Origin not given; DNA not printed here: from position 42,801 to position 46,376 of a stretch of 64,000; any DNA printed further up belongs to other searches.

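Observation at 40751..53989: Seven-gene operon: sugar-ABC parts (two permease pairs, one giant binding protein) built around two huge uncharacterised extracytoplasmic proteins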

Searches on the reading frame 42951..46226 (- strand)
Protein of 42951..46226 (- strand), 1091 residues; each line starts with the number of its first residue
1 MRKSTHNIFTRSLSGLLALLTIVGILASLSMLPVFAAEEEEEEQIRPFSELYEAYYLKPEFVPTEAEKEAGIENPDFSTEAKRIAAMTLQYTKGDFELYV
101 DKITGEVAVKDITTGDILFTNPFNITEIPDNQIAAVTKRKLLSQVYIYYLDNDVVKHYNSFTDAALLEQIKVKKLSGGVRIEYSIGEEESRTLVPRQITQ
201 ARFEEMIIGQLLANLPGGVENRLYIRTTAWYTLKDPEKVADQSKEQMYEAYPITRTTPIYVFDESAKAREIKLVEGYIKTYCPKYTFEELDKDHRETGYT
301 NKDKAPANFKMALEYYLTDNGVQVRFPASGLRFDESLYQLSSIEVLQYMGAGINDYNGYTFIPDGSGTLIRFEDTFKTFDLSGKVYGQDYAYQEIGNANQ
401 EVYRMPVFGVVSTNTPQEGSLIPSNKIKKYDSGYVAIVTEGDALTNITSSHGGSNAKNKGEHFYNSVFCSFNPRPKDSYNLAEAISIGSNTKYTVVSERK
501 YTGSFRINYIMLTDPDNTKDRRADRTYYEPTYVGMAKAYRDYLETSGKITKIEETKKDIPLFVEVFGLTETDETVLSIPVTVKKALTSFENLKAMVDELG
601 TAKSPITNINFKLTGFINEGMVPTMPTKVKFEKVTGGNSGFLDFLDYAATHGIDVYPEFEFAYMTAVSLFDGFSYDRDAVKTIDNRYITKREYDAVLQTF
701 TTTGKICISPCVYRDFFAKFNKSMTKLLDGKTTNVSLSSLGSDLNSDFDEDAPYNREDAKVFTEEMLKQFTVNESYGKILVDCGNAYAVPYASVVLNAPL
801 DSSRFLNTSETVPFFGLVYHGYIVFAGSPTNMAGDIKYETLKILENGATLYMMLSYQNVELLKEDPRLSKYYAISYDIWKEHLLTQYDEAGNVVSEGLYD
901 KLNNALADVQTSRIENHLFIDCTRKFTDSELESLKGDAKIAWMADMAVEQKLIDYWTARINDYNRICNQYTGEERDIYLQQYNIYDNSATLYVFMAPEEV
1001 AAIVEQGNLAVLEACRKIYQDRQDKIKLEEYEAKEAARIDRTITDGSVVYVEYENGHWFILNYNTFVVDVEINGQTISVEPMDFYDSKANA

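Call 3: search_protein_families(library=pfam, proteins=[window:42951-46226:-], max_evalue=0.01)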
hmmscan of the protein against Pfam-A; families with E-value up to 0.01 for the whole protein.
window:42951-46226:- (1091 aa): 1 family
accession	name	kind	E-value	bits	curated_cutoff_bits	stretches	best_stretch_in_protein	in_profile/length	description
PF18952.6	DUF5696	-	2.5e-122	409.9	25.6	1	289-917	3-573/612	Family of unknown function (DUF5696)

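Call 6: search_protein_families(library=ncbifam, proteins=[window:42951-46226:-], max_evalue=0.01)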
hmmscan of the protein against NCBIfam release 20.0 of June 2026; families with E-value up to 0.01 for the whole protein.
window:42951-46226:- (1091 aa): 0 families

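Call 8: search_solved_structures(query=window:42951-46226:-, max_evalue=1)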
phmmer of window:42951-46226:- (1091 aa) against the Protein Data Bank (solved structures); distinct sequences matched with E-value up to 1: 0.

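Call 10: find_homologous_proteins(query=window:42951-46226:-, max_evalue=0.00001)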
Query window:42951-46226:- (1091 aa): 734 proteins with E <= 0.00001 among 8000 candidates; the best 120 are listed.
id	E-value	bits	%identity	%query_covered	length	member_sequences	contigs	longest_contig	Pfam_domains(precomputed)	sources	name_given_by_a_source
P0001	0.0e+0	2469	100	100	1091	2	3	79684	PF18952.7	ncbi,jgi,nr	ncbi:MAG: hypothetical protein E7634_00245 [Ruminococcaceae bacterium]|nr:hypothetical protein [Osci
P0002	0.0e+0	2230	90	100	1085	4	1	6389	PF18952.7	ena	-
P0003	0.0e+0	1971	80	100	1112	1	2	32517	PF18952.7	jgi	-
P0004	0.0e+0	1601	64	100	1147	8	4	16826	PF18952.7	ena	-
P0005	0.0e+0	1586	63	100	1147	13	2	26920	PF18952.7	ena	-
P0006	0.0e+0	1481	67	55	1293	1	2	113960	PF18952.7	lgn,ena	-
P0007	0.0e+0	1470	57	61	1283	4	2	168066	PF18952.7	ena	-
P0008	0.0e+0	1416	62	100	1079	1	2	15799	PF18952.7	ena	-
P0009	0.0e+0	1416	61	100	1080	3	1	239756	PF18952.7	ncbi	-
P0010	0.0e+0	1415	62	100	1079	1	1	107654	PF18952.7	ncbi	-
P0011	0.0e+0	1415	62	100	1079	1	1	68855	PF18952.7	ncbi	-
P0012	0.0e+0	1414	62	100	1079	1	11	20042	PF18952.7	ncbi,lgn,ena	-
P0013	0.0e+0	1409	61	100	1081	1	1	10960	PF18952.7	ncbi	-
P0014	0.0e+0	1398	61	100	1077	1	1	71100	PF18952.7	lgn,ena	-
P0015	0.0e+0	1396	61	100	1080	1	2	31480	PF18952.7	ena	-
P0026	0.0e+0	1303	55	98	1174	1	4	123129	PF18952.7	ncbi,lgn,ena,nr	ncbi:MAG: hypothetical protein IKB51_01725 [Clostridia bacterium]|nr:hypothetical protein [Clostridi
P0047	0.0e+0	1254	52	100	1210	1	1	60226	PF18952.7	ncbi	-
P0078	1.6e-255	869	48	85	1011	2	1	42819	PF18952.7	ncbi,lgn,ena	-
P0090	1.2e-248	846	43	97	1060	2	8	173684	PF18952.7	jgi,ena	-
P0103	1.9e-245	836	46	84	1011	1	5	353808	PF18952.7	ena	-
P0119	3.0e-241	822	46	85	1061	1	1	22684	PF18952.7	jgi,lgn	jgi:Membrane protein involved in colicin uptake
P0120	3.6e-241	821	45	84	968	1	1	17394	PF18952.7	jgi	jgi:hypothetical protein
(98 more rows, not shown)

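Call 12: find_encoding_contigs(protein=P0090, flank=10000, max_places=2)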
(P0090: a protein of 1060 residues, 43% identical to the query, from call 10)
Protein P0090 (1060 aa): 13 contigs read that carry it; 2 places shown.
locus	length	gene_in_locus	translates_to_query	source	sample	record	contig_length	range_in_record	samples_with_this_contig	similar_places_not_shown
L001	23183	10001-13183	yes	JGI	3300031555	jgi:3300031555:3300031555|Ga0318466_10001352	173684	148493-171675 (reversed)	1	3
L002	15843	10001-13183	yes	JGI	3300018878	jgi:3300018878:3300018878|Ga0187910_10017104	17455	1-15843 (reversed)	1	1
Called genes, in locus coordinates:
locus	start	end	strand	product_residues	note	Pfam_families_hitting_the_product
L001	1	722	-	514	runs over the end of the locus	PF05362:Lon_C, PF13541:ChlI, PF00493:MCM (faint), PF00158:Sigma54_activat (faint), PF01078:Mg_chelatase, PF07728:AAA_5 (faint), PF13335:Mg_chelatase_C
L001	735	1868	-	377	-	PF00293:NUDIX, PF14815:NUDIX_4 (weak), PF16011:CBM9_2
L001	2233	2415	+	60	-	-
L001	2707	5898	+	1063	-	PF01547:SBP_bac_1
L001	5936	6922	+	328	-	PF00528:BPD_transp_1 (faint)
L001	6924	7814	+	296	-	PF00528:BPD_transp_1 (faint)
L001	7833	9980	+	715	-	PF06739:SBBP (faint), PF01436:NHL (faint), PF13432:TPR_16 (faint), PF04893:Yip1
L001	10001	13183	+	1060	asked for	PF18952:DUF5696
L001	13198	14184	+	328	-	PF00528:BPD_transp_1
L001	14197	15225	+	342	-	PF00528:BPD_transp_1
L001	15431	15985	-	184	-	PF04014:MazE_antitoxin, PF15714:SpoVT_C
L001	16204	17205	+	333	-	PF01757:Acyl_transf_3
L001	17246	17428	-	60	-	PF04014:MazE_antitoxin (weak)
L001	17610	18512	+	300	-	PF04055:Radical_SAM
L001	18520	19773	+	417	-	PF04055:Radical_SAM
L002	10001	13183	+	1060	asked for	PF18952:DUF5696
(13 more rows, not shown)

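Call 13: find_encoding_contigs(protein=P0103, flank=10000, max_places=2)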
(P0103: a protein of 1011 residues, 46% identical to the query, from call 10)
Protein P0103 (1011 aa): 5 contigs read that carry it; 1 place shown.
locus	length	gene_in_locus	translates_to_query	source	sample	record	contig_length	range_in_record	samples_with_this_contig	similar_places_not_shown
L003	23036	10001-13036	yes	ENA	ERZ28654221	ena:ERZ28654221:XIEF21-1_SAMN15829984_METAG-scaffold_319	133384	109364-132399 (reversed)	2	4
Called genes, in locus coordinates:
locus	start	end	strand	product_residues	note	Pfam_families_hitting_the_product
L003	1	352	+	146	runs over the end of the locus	PF00075:RNase_H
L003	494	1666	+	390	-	PF00266:Aminotran_5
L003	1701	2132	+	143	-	PF01592:NifU_N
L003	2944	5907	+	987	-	PF01547:SBP_bac_1, PF13416:SBP_bac_8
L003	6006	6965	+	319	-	PF00528:BPD_transp_1 (faint)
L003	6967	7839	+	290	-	PF00528:BPD_transp_1 (faint)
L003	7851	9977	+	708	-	PF06739:SBBP (faint), PF01436:NHL (faint), PF04893:Yip1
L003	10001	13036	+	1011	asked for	PF18952:DUF5696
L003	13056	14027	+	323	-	PF00528:BPD_transp_1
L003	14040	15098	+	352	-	PF00528:BPD_transp_1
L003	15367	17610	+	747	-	-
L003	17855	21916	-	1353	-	PF25596:CPSase_L_D1, PF02786:CPSase_L_D2, PF02787:CPSase_L_D3, PF25596:CPSase_L_D1, PF02655:ATP-grasp_3, PF02786:CPSase_L_D2, PF02142:MGS, PF01678:DAP_epimerase, +4 more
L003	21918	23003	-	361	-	PF00988:CPSase_sm_chain, PF00117:GATase, PF07722:Peptidase_C26 (faint)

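Call 23: find_related_loci(query=A1, collection=genome_contigs, flank=10000)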
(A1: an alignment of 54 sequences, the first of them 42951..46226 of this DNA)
Query A1 (1091 aa) in genome_contigs; peptide patterns used: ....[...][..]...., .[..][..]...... (x = any residue, [..] = any of these).
598 stretches matched a pattern (row limit reached: there are more); 529 encode a relative of the query (tblastn E <= 1e-3); the best 80 are kept; 80 distinct loci.
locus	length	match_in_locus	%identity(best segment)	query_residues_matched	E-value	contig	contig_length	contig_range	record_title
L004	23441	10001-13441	63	1-1091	0e+0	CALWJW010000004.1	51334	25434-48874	MAG: uncultured Clostridia bacterium isolate BRZ_AN__bin107 genome assembly, contig: BRZ_AN__NODE_995_length_51334_cov_5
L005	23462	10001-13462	55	1-1074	0e+0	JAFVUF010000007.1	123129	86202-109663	MAG: Clostridia bacterium isolate RGIG5399 Sheep_Colon-3__c958, whole genome shotgun sequence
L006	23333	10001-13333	58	1-1091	0e+0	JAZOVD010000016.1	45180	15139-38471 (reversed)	MAG: Eubacteriales bacterium isolate T1900045528_YK20190222.MAGScoT_cleanbin_000009 SGB_7714_k141_2365582, whole genome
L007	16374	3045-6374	56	1-1091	0e+0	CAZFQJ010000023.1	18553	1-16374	MAG TPA_asm: uncultured Lachnospiraceae bacterium isolate SRP225648_co1_922 genome assembly, contig: NODE_7291_length_18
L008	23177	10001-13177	56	1-1090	0e+0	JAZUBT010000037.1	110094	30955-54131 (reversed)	MAG: Eubacteriales bacterium isolate T1900045316_YK20190005.MAGScoT_cleanbin_000009 SGB_6288_k141_3655599, whole genome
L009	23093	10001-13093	56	1-1073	0e+0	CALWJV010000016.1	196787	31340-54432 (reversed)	MAG: uncultured Clostridia bacterium isolate E08__bin245 genome assembly, contig: E08__k127_3459610, whole genome shotgu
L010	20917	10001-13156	56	1-1083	0e+0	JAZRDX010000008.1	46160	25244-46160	MAG: Eubacteriales bacterium isolate T1900045503_YK20190197.MAGScoT_cleanbin_000011 SGB_7511_k141_5499, whole genome sho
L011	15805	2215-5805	58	1-1088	0e+0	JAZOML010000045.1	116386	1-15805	MAG: Eubacteriales bacterium isolate T1900045648_YK20190342.MAGScoT_cleanbin_000010 SGB_8181_k141_2098801, whole genome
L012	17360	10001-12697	46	7-940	0e+0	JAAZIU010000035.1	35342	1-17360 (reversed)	MAG: Clostridiales bacterium isolate AS21ysBPME_12 233682_AS21, whole genome shotgun sequence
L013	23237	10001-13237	62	1-1091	0e+0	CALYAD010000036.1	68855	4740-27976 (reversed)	MAG: uncultured Clostridia bacterium isolate E10__bin215 genome assembly, contig: E10__k127_3956555, whole genome shotgu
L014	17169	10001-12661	48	11-935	0e+0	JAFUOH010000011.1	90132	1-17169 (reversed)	MAG: Clostridia bacterium isolate RGIG4676 Roe_deer_Rectum-5__c1435, whole genome shotgun sequence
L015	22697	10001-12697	45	7-940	0e+0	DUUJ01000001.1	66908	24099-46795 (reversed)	MAG TPA_asm: Clostridiales bacterium isolate AS08sgBPME_197 333_AS08, whole genome shotgun sequence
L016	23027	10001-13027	46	11-1084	0e+0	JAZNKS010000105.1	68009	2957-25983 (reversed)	MAG: Candidatus Flemingiibacterium sp. isolate T1900044674_TS20190140.MAGScoT_cleanbin_000004 SGB_1620_k141_689461, whol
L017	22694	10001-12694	47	11-924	0e+0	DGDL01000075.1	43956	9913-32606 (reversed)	MAG TPA_asm: Clostridiales bacterium UBA3953 UBA3953_contig_6707, whole genome shotgun sequence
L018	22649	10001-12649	46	13-931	0e+0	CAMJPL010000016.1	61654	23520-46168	MAG: uncultured Clostridia bacterium isolate SRR12081301_bin.2_metaWRAP_v1.3_MAG genome assembly, contig: ERZ12289766.56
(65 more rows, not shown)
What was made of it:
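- The cassette is present in at least 529 species genomes (call 23).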

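Call 27: predict_structure(alignment_id=A1)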
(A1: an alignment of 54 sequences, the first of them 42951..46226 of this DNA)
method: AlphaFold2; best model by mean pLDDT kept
length: 1091 residues; sequences in the alignment: 54
mean_pLDDT: 82.7   pTM: 0.78
mean pLDDT of the five models: 82.7, 82.5, 80.1, 80.1, 76.3
residues with pLDDT >= 90: 448; 70-90: 471; 50-70: 118; < 50: 54
segments of 3 or more residues with pLDDT < 50: 1-9, 11-14, 26-42, 477-496
pLDDT, mean of each block of 10 residues (from residue 1): 39 51 49 35 69 88 85 86 93 94 94 93 87 87 91 85 90 91 80 84 90 84 85 88 84 88 79 81 84 81 73 93 86 77 90 91 84 86 69 50 81 87 72 93 78 67 89 56 46 50 82 90 89 95 92 90 90 74 89 93 90 88 82 92 93 92 78 76 67 63 78 88 90 89 69 64 89 88 86 90 71 92 89 76 93 83 68 70 88 89 93 93 90 92 93 93 91 87 85 91 91 93 92 89 89 95 94 91 91 78
secondary structure, 60 per line:
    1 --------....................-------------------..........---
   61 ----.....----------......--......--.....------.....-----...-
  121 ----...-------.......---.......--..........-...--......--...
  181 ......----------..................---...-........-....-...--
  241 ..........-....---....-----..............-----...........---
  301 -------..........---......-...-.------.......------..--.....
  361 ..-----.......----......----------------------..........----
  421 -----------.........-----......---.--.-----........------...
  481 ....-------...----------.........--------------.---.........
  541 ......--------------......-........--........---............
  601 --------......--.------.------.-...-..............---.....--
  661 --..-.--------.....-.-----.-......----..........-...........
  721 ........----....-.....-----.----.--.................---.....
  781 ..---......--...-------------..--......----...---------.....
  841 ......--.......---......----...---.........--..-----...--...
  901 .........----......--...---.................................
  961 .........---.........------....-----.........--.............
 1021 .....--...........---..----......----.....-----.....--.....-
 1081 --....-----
elements in order (helices of 4 or more, strands of 3 or more residues): H9-28 H48-57 H65-69 H80-85 E88-93 E96-100 E107-111 E117-119 H135-141 E145-151 E154-159 H160-163 E170-175 E178-186 E197-199 H200-214 H222-229 E231-234 H241-250 H252-255 E259-262 H268-281 H287-297 E308-317 E321-326 E339-345 E356-362 E368-371 E379-384 E407-416 E432-440 E446-451 E464-471 E478-480 H481-484 E492-494 E505-513 H532-546 E561-566 E568-575 E578-585 H589-600 E609-614 H637-650 E654-658 H675-678 E689-694 E699-708 H710-728 E733-736 H738-742 H756-772 E776-782 H786-791 E794-796 H814-819 E824-826 H836-846 E849-855 H859-864 H876-883 E893-895 H898-909 E914-919 E922-924 H928-969 H973-981 H988-991 H997-1005 H1008-1025 H1028-1038 E1048-1053 E1058-1062 E1068-1072 E1075-1079 E1083-1086
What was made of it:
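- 42951..46226 (-): DUF5696 protein (1091 aa): signal/anchor, N-terminal domain, beta-sandwich, (beta/alpha)8 barrel (about 530-870), coiled-coil extension (928-1038), small C-terminal beta domain. The fold resembles GH129/GH101. AF2 model with pLDDT 82.7 and pTM 0.78, call 27.
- On Glycoside hydrolase families GH129 / GH101: The model has pLDDT 82.7 (call 27).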

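Call 31: fold_search(model_id=the predicted structure, library=pdb)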
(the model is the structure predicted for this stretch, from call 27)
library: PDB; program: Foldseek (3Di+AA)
matches with E <= 10: 754; with E <= 0.001: 170
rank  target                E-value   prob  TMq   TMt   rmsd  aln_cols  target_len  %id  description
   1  5opq_A                1.8e-23  1.00  0.44  0.69   7.5      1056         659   10  A 3,6-anhydro-D-galactosidase produced by Zobellia galactanivorans. This is an exo-lytic enzyme that hydrolyzes termin (released 2017-11-29)
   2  5opq_D                2.5e-23  1.00  0.45  0.70   6.8      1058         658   10  A 3,6-anhydro-D-galactosidase produced by Zobellia galactanivorans. This is an exo-lytic enzyme that hydrolyzes termin (released 2017-11-29)
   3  8rzk_A                2.9e-22  1.00  0.43  0.68   7.8      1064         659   10  The Michaelis complex of ZgGH129 D486N from Zobellia galactanivorans with neo-b/k-oligo-carrageenan tetrasaccharide (b (released 2024-07-31)
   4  5wzr_A                6.8e-17  1.00  0.40  0.65   8.1       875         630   12  Alpha-N-acetylgalactosaminidase NagBb from Bifidobacterium bifidum - Gal-NHAc-DNJ complex (released 2017-06-07)
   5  5wzn_A                1.1e-16  1.00  0.40  0.66   7.5       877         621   11  Alpha-N-acetylgalactosaminidase NagBb from Bifidobacterium bifidum - GalNAc complex (released 2017-06-07)
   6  5wzp_B                2.1e-16  1.00  0.39  0.66   7.8       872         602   11  Alpha-N-acetylgalactosaminidase NagBb from Bifidobacterium bifidum - ligand free (released 2017-06-07)
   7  5wzr_B                5.1e-16  1.00  0.40  0.65   8.0       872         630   12  Alpha-N-acetylgalactosaminidase NagBb from Bifidobacterium bifidum - Gal-NHAc-DNJ complex (released 2017-06-07)
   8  5wzp_A                9.6e-16  1.00  0.40  0.68   7.2       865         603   11  Alpha-N-acetylgalactosaminidase NagBb from Bifidobacterium bifidum - ligand free (released 2017-06-07)
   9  5wzq_A                2.4e-15  1.00  0.40  0.66   6.9       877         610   11  Alpha-N-acetylgalactosaminidase NagBb from Bifidobacterium bifidum - quadruple mutant (released 2017-06-07)
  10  5wzn_B                4.7e-15  1.00  0.40  0.66   7.9       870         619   12  Alpha-N-acetylgalactosaminidase NagBb from Bifidobacterium bifidum - GalNAc complex (released 2017-06-07)
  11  5wzq_B                8.4e-15  1.00  0.39  0.65   7.4       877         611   11  Alpha-N-acetylgalactosaminidase NagBb from Bifidobacterium bifidum - quadruple mutant (released 2017-06-07)
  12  5a58_A                1.3e-11  1.00  0.31  0.31  11.6       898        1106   11  The structure of GH101 D764N mutant from Streptococcus pneumoniae TIGR4 in complex with serinyl T-antigen (released 2015-09-02)
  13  5a57                  1.8e-11  1.00  0.31  0.30  12.0       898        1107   11  The structure of GH101 from Streptococcus pneumoniae TIGR4 in complex with PUGT (released 2015-09-02)
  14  6qev_B                3.4e-11  1.00  0.32  0.27  10.7       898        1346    9  EngBF DARPin Fusion 4b B6 (released 2019-11-06)
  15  5a59_A                3.8e-11  1.00  0.33  0.32   9.8       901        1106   11  The structure of GH101 E796Q mutant from Streptococcus pneumoniae TIGR4 in complex with T-antigen (released 2015-09-02)
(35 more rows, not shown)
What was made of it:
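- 42951..46226 (-): Foldseek PDB, call 31.
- On Glycoside hydrolase families GH129 / GH101: Foldseek against the PDB: 5opq E = 1.8e-23, 5wzr E = 6.8e-17, 5a58 E = 1.3e-11 (call 31).
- DUF5696 model against the PDB: GH129 5opq E = 1.8e-23 with target-normalised TM 0.69; GH129 NagBb E = 7e-17; GH101 E = 1e-11; GH36/GH31 E = 1e-9 to 1e-7 (call 31). That spacing resembles the catalytic pair D764/E796 named in the GH101 PDB entries (call 31).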
